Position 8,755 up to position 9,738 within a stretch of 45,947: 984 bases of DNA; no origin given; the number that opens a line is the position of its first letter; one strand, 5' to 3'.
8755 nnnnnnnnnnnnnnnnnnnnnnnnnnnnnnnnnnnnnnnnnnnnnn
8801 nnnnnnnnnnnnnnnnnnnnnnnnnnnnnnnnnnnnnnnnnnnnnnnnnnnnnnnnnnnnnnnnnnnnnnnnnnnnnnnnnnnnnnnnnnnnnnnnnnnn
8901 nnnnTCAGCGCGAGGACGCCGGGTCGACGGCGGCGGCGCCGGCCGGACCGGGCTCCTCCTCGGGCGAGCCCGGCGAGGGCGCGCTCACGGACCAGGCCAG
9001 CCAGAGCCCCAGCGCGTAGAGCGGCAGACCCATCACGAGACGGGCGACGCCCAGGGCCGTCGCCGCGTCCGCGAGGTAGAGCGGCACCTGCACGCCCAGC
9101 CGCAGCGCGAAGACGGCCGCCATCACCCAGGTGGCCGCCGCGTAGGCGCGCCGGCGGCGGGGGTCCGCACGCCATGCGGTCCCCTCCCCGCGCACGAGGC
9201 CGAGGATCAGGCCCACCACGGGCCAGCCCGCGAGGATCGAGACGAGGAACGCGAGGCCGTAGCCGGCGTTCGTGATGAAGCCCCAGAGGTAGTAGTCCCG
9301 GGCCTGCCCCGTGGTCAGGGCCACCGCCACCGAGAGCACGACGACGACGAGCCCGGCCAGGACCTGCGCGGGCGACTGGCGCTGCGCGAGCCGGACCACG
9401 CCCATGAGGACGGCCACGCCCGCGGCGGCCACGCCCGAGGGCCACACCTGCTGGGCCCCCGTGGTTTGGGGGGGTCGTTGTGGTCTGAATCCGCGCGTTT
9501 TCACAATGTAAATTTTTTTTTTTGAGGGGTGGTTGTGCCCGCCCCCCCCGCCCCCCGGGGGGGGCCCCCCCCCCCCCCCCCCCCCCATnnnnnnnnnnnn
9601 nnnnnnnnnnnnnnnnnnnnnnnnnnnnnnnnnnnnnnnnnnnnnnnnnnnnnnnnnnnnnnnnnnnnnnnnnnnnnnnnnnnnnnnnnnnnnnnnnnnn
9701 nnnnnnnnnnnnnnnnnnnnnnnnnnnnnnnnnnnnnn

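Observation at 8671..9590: Foreign high-GC block with homopolymer-tract borders at the genome terminus junction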

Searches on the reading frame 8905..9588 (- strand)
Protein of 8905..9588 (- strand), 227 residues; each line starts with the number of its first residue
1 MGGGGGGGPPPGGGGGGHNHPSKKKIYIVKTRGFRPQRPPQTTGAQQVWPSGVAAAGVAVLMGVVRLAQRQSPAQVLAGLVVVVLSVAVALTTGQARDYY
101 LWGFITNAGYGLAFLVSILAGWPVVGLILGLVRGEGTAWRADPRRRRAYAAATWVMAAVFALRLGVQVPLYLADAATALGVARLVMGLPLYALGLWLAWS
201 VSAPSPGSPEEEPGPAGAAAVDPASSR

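Call 5: search_protein_families(library=pfam, proteins=[window:8905-9588:-], max_evalue=0.01)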
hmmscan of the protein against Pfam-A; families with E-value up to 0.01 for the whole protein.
window:8905-9588:- (227 aa): 1 family
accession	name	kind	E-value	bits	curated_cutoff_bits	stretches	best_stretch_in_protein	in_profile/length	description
PF11361.13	DUF3159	-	1.1e-50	172.5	34.2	1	46-201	25-180/188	Protein of unknown function (DUF3159)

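Call 15: find_homologous_proteins(query=window:8908-9459:-)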
Query window:8908-9459:- (184 aa): 1031 proteins with E <= 0.001 among 6627 candidates; the best 120 are listed.
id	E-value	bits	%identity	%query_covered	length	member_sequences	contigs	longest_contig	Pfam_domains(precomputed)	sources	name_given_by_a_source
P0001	4.2e-104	364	98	99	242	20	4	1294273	PF11361.14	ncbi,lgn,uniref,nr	ncbi:DUF3159 domain-containing protein [Micrococcus sp. EYE_162]|uniref:DUF3159 domain-containing pr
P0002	5.1e-88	312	87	97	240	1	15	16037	PF11361.14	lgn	-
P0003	2.0e-77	277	76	93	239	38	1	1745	PF11361.14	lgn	-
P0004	1.7e-75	271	75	96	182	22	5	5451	PF11361.14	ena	-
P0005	5.7e-75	269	77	91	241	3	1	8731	PF11361.14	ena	-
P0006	4.1e-74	267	83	87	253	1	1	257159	PF11361.14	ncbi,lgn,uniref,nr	ncbi:DUF3159 domain-containing protein [Micrococcus sp.]|uniref:DUF3159 domain-containing protein n=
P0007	6.4e-74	266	73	98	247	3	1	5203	PF11361.14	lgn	-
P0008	8.6e-74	266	79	89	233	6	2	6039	PF11361.14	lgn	-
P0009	7.8e-70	253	76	85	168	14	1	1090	PF11361.14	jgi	-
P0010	5.6e-68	247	71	94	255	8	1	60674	PF11361.14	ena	-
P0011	1.0e-67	246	74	89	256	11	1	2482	PF11361.14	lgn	-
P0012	1.0e-67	246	74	89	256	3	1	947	PF11361.14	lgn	-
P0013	2.3e-67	245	72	92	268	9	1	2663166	PF11361.14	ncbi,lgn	ncbi:DUF3159 domain-containing protein [Micrococcus luteus]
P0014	3.2e-67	244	75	86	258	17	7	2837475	PF11361.14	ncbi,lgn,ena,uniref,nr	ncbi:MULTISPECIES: DUF3159 domain-containing protein [unclassified Micrococcus]|uniref:DUF3159 domai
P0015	1.3e-64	236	72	86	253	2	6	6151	PF11361.14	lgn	-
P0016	2.3e-64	235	72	86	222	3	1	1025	PF11361.14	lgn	-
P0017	6.7e-64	233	69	91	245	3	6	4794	PF11361.14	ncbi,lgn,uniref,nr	ncbi:DUF3159 domain-containing protein [Micrococcus sp.]|uniref:DUF3159 domain-containing protein n=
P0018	1.9e-63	232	72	81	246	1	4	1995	PF11361.14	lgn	-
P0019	4.5e-63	231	70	88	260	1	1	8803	PF11361.14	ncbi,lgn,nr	ncbi:MAG: DUF3159 domain-containing protein [Micrococcus sp.]|nr:DUF3159 domain-containing protein [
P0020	2.4e-62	228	69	89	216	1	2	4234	PF11361.14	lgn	-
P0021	2.7e-62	228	65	92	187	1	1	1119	PF11361.14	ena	-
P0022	1.3e-61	226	68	93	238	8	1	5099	PF11361.14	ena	-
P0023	2.5e-61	225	67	89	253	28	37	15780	PF11361.14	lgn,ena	-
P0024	1.0e-59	220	64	91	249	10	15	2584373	PF11361.14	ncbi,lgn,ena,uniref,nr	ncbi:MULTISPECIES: DUF3159 domain-containing protein [Micrococcaceae]|uniref:DUF3159 domain-containi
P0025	1.8e-59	219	63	93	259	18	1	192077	PF11361.14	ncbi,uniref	ncbi:DUF3159 domain-containing protein [Citricoccus parietis]|uniref:DUF3159 domain-containing prote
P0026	2.0e-59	219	64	91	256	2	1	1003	PF11361.14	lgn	-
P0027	3.2e-58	215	63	91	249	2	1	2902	PF11361.14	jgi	jgi:hypothetical protein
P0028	6.9e-58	214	63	93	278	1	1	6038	PF11361.14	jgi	jgi:hypothetical protein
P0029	1.7e-57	212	65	89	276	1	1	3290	PF11361.14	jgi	jgi:Protein of unknown function (DUF3159)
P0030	2.2e-57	212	67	80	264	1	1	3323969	PF11361.14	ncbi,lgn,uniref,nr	ncbi:DUF3159 domain-containing protein [Citricoccus sp. SGAir0253]|uniref:DUF3159 domain-containing 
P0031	2.7e-57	212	61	92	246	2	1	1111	PF11361.14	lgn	-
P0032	4.9e-57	211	62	93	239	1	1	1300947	PF11361.14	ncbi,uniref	ncbi:DUF3159 domain-containing protein [Citricoccus sp. GCM10030269]|uniref:DUF3159 domain-containin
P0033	1.3e-56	210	58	95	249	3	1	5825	PF11361.14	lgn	-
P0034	3.9e-56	208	62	90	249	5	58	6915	PF11361.14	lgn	-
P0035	6.0e-56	207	65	88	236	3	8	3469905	PF11361.14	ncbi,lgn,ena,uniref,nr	ncbi:DUF3159 domain-containing protein [Citricoccus nitrophenolicus]|uniref:DUF3159 domain-containin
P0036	1.3e-55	206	61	92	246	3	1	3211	PF11361.14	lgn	-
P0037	1.4e-55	206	61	90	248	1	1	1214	PF11361.14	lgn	-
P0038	1.4e-55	206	58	96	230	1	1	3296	PF11361.14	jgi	jgi:hypothetical protein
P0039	1.9e-55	206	58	96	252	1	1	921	PF11361.14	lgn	-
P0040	2.1e-55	206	57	95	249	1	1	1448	PF11361.14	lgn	-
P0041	2.2e-55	206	57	95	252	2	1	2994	PF11361.14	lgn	-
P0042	8.1e-55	204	63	88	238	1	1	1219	PF11361.14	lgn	-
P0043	8.3e-55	204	59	91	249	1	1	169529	PF11361.14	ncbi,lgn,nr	ncbi:MAG: DUF3159 domain-containing protein [Micrococcus sp.]|nr:DUF3159 domain-containing protein [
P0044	8.5e-55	204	63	88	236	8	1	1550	PF11361.14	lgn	-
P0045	1.0e-54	203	57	92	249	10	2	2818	PF11361.14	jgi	jgi:hypothetical protein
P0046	1.8e-54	203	62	88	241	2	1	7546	PF11361.14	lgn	-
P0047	1.3e-53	200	62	86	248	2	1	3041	PF11361.14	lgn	-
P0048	1.3e-53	200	60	88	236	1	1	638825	PF11361.14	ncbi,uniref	ncbi:DUF3159 domain-containing protein [Microbacterium sp. A93]|uniref:DUF3159 domain-containing pro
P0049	1.4e-53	200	63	86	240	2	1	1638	PF11361.14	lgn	-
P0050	1.9e-53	199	64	81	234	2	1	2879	PF11361.14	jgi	-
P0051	2.1e-53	199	64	81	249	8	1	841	PF11361.14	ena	-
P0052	7.5e-53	197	63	81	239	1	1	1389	PF11361.14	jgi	jgi:hypothetical protein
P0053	1.1e-52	197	65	79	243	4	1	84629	PF11361.14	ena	-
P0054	8.0e-51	191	59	87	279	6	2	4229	PF11361.14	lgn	-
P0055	2.9e-50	189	57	95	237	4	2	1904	PF11361.14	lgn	-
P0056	4.7e-49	185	57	91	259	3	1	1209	PF11361.14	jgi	jgi:hypothetical protein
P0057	9.3e-49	184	53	97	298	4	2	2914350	PF11361.14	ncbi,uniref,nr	ncbi:DUF3159 domain-containing protein [Nesterenkonia sandarakina]|uniref:DUF3159 domain-containing 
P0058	2.7e-48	182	62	78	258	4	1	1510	PF11361.14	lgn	-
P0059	3.4e-48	182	61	78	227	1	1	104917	PF11361.14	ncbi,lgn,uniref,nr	ncbi:DUF3159 domain-containing protein [Kocuria sp.]|uniref:DUF3159 domain-containing protein n=1 Ta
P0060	3.8e-48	182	55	88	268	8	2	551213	PF11361.14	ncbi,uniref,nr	ncbi:DUF3159 domain-containing protein [Nesterenkonia sp. E16_7]|uniref:DUF3159 domain-containing pr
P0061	4.6e-48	182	53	96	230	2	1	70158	PF11361.14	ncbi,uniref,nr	ncbi:DUF3159 domain-containing protein [Paenarthrobacter sp. PH39-S1]|uniref:DUF3159 domain-containi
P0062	1.8e-47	180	55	88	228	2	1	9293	PF11361.14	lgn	-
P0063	2.5e-47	179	55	82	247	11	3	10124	PF11361.14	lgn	-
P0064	3.2e-47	179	59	80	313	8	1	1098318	PF11361.14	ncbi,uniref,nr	ncbi:DUF3159 domain-containing protein [Nesterenkonia sp. CL21]|uniref:DUF3159 domain-containing pro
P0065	6.2e-47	178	57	85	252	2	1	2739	PF11361.14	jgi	jgi:hypothetical protein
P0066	2.5e-46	176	54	87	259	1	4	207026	PF11361.14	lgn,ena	-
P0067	2.9e-46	176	55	88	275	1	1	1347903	PF11361.14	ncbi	ncbi:DUF3159 domain-containing protein [Nesterenkonia suensis]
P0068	3.0e-46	176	57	86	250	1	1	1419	PF11361.14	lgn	-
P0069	4.2e-46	175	59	82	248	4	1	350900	PF11361.14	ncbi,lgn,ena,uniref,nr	ncbi:DUF3159 domain-containing protein [Nesterenkonia sandarakina]|uniref:Uncharacterized protein DU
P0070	4.7e-46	175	57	79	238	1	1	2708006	PF11361.14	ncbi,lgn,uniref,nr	ncbi:DUF3159 domain-containing protein [Arthrobacter sp. 35W]|uniref:DUF3159 domain-containing prote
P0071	4.8e-46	175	58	86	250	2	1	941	PF11361.14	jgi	jgi:hypothetical protein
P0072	5.4e-46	175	55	89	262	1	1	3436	PF11361.14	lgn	-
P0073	6.8e-46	175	57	89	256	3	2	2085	PF11361.14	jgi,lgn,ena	-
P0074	7.1e-46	175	57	83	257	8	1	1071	PF11361.14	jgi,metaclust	metaclust:\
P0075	8.0e-46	174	57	84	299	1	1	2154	PF11361.14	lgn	-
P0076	8.0e-46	174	59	82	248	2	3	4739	PF11361.14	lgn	-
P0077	1.7e-45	173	55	88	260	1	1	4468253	PF11361.14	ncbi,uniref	ncbi:DUF3159 domain-containing protein [Pseudarthrobacter sp. P1]|uniref:DUF3159 domain-containing p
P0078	2.4e-45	173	56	81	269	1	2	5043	PF11361.14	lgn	-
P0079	3.1e-45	172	58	79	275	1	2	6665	PF11361.14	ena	-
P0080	4.1e-45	172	60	76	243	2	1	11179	PF11361.14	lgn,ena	-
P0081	4.3e-45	172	56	83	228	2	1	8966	PF11361.14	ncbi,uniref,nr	ncbi:DUF3159 domain-containing protein [Arthrobacter deserti]|uniref:DUF3159 domain-containing prote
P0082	7.8e-45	171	56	82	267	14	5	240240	PF11361.14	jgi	jgi:hypothetical protein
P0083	8.3e-45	171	59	79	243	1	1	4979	PF11361.14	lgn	-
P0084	1.1e-44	171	54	86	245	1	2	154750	PF11361.14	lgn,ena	-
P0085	2.8e-44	169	53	88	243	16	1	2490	PF11361.14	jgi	-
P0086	2.9e-44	169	53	91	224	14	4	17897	PF11361.14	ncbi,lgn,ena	-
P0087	3.0e-44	169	54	90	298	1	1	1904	PF11361.14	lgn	-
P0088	3.2e-44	169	54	87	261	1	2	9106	PF11361.14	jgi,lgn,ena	jgi:hypothetical protein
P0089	4.5e-44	169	59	77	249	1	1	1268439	PF11361.14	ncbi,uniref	ncbi:DUF3159 domain-containing protein [Zhihengliuella alba]|uniref:DUF3159 domain-containing protei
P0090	9.0e-44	168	59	87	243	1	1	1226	PF11361.14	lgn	-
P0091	9.2e-44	168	59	76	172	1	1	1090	PF11361.14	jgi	jgi:hypothetical protein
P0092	9.9e-44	168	53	92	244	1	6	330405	PF11361.14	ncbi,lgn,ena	-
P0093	1.3e-43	167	57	77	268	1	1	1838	PF11361.14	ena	-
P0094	1.9e-43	167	59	76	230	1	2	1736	PF11361.14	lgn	-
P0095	2.0e-43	167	58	77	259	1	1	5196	PF11361.14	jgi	jgi:hypothetical protein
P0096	2.6e-43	166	58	76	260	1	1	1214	PF11361.14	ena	-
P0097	2.8e-43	166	55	85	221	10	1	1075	PF11361.14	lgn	-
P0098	3.0e-43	166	52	78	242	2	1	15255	PF11361.14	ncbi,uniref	ncbi:DUF3159 domain-containing protein [Sinomonas sp. G460-2]|uniref:DUF3159 domain-containing prote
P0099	3.1e-43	166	58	77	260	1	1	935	PF11361.14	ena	-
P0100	8.5e-43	165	55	80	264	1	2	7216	PF11361.14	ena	-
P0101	9.0e-43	164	53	94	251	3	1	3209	PF11361.14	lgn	-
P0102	1.0e-42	164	56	81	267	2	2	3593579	PF11361.14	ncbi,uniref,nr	ncbi:DUF3159 domain-containing protein [Arthrobacter jiangjiafuii]|uniref:DUF3159 domain-containing 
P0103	1.4e-42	164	55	83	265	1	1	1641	PF11361.14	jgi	jgi:hypothetical protein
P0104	1.4e-42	164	53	86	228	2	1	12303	PF11361.14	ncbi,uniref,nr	ncbi:DUF3159 domain-containing protein [Nesterenkonia sp.]|uniref:DUF3159 domain-containing protein 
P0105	2.7e-42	163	56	86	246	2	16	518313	PF11361.14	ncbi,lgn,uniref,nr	ncbi:DUF3159 domain-containing protein [Zhihengliuella sp.]|uniref:DUF3159 domain-containing protein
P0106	2.9e-42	163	54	85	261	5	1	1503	PF11361.14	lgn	-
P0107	3.0e-42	163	53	89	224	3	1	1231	PF11361.14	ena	-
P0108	4.2e-42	162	53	85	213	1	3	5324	PF11361.14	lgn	-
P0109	6.2e-42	162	56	76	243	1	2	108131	PF11361.14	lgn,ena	-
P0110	6.7e-42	162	54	81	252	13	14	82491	PF11361.14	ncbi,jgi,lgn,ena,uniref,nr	ncbi:DUF3159 domain-containing protein [Arthrobacter sp. APC 3897]|uniref:DUF3159 domain-containing 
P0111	7.0e-42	162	58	80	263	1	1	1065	PF11361.14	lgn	-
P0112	8.8e-42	161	55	79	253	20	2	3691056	PF11361.14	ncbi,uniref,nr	ncbi:DUF3159 domain-containing protein [Arthrobacter gengyunqii]|uniref:DUF3159 domain-containing pr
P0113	1.3e-41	161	54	79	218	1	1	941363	PF11361.14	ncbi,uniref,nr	ncbi:DUF3159 domain-containing protein [Arthrobacter sp. Sa2CUA1]|uniref:DUF3159 domain-containing p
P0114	1.7e-41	160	53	82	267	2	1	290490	PF11361.14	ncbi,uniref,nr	ncbi:DUF3159 domain-containing protein [Arthrobacter sp. NamB2]|uniref:DUF3159 domain-containing pro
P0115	1.7e-41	160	55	82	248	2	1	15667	PF11361.14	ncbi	ncbi:MAG: DUF3159 domain-containing protein [Actinomycetales bacterium]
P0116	2.3e-41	160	52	89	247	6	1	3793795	PF11361.14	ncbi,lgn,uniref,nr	ncbi:hypothetical protein BJ994_001218 [Arthrobacter pigmenti]|uniref:DUF3159 domain-containing prot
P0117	2.8e-41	160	52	91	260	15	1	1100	PF11361.14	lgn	-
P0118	3.1e-41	159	56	76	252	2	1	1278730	PF11361.14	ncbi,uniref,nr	ncbi:DUF3159 domain-containing protein [Arthrobacter sp. 08Y14]|uniref:DUF3159 domain-containing pro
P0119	3.6e-41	159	53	83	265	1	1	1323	PF11361.14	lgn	-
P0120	3.7e-41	159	53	83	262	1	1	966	PF11361.14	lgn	-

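Call 16: find_encoding_contigs(protein=P0001, flank=3000, max_places=4)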
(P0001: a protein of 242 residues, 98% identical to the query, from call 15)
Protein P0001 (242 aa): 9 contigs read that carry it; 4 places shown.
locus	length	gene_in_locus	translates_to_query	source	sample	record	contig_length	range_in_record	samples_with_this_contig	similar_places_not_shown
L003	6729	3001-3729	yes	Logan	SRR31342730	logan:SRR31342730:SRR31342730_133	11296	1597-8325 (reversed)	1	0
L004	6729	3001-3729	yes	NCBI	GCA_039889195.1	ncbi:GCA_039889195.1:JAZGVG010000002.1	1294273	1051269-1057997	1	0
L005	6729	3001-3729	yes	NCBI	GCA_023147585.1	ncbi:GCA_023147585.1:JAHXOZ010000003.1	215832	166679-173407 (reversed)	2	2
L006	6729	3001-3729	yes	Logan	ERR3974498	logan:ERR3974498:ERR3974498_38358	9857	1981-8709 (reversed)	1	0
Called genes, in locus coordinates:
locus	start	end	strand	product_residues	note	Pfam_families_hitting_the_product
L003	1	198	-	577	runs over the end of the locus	PF11268:DUF3071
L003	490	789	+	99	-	PF13834:DUF4193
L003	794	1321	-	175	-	PF11292:DUF3093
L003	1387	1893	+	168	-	PF00692:dUTPase, PF22769:DCD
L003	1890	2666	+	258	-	PF12502:DUF3710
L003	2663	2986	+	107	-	-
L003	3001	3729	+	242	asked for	PF11361:DUF3159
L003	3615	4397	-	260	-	PF02254:TrkA_N, PF02080:TrkA_C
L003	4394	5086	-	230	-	PF02254:TrkA_N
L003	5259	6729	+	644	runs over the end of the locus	PF13520:AA_permease_2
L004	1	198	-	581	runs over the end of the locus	PF11268:DUF3071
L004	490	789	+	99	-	PF13834:DUF4193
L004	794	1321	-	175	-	PF11292:DUF3093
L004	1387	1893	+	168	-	PF00692:dUTPase, PF22769:DCD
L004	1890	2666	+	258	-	PF12502:DUF3710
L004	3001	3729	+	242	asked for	PF11361:DUF3159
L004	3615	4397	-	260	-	PF02254:TrkA_N, PF02080:TrkA_C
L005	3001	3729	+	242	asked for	PF11361:DUF3159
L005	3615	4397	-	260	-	PF02254:TrkA_N, PF02080:TrkA_C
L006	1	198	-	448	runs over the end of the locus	?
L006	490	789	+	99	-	PF13834:DUF4193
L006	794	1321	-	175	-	PF11292:DUF3093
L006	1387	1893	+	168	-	PF00692:dUTPase, PF22769:DCD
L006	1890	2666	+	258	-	PF12502:DUF3710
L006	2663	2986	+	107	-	-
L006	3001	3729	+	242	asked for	PF11361:DUF3159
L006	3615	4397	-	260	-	PF01266:DAO (weak), PF02254:TrkA_N, PF02080:TrkA_C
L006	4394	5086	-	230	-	PF02254:TrkA_N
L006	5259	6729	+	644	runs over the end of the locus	PF13520:AA_permease_2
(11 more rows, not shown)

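Call 52: find_related_loci(query=window:8908-9459:-, collection=genome_contigs, flank=1500)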
Query window:8908-9459:- (184 aa) in genome_contigs; peptide patterns used: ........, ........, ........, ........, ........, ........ (x = any residue, [..] = any of these).
512 stretches matched a pattern; 97 encode a relative of the query (tblastn E <= 1e-3); the best 80 are kept; 80 distinct loci.
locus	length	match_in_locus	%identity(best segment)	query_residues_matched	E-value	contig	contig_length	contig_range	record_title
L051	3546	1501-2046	99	3-184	2e-111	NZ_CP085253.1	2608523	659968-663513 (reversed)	Micrococcus antarcticus strain ABH-515 chromosome, complete genome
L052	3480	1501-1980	83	3-162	4e-65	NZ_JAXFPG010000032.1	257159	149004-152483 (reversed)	MAG: Micrococcus sp. isolate SUG2227 k141_127258, whole genome shotgun sequence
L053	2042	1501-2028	58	3-177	1e-56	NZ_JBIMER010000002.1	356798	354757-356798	Arthrobacter sp. KK5.5 2, whole genome shotgun sequence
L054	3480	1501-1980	58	3-162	1e-55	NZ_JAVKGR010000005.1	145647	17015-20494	Nesterenkonia aerolata strain LY-0111 NODE_5_length_145647_cov_271.144939, whole genome shotgun sequence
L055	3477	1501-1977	58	4-162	3e-54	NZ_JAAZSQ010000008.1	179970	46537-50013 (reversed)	Arthrobacter mobilis strain E918 scaffold409_179970, whole genome shotgun sequence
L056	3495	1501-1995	54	3-168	1e-51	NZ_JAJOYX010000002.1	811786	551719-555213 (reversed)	Nesterenkonia sp. LB17 LB17__scaffold2, whole genome shotgun sequence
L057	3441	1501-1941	60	19-166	2e-51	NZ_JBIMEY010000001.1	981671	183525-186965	Nesterenkonia sp. CF4.4 1, whole genome shotgun sequence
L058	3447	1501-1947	59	19-168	2e-51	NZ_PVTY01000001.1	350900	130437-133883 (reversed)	Nesterenkonia sandarakina strain CG 35 Ga0105837_101, whole genome shotgun sequence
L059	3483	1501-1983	64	3-163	1e-50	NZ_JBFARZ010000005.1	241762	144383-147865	Citricoccus sp. NPDC055426 NPDC055426_T27_E3.ctg-0005, whole genome shotgun sequence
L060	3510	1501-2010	64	2-171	2e-50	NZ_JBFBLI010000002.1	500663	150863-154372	Citricoccus sp. NPDC079358 NPDC079358_78_H2.ctg-0002, whole genome shotgun sequence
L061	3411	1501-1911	61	23-159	2e-49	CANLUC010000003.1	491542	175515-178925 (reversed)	uncultured Nesterenkonia sp. isolate 2-592A-3Z.fasta genome assembly, contig: NODE_3, whole genome shotgun sequence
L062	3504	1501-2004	53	10-179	2e-48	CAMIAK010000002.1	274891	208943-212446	MAG: uncultured Nesterenkonia sp. isolate Qee3QrmAqo_bin.4.MAG genome assembly, contig: NODE_5_length_274891_cov_12.5789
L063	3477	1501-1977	53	12-169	3e-47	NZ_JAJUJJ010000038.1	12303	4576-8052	MAG: Nesterenkonia sp. isolate bin114 k141_85305_length_12303_cov_253.4563, whole genome shotgun sequence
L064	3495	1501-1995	52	8-170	2e-47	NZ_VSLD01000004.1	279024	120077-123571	Arthrobacter echini strain P9 NODE_4_length_279024_cov_118.26, whole genome shotgun sequence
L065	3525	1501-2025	50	8-180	3e-47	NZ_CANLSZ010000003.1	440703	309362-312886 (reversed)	Uncultured Arthrobacter sp. isolate 2B2-80-3Z.fasta NODE_3, whole genome shotgun sequence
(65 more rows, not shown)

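Call 55: search_dna_similar(query=window:8908-9459:-, collection=phages, mode=protein, max_evalue=0.001, max_rows=10)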
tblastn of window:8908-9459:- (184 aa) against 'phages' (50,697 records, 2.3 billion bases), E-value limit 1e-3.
No match.
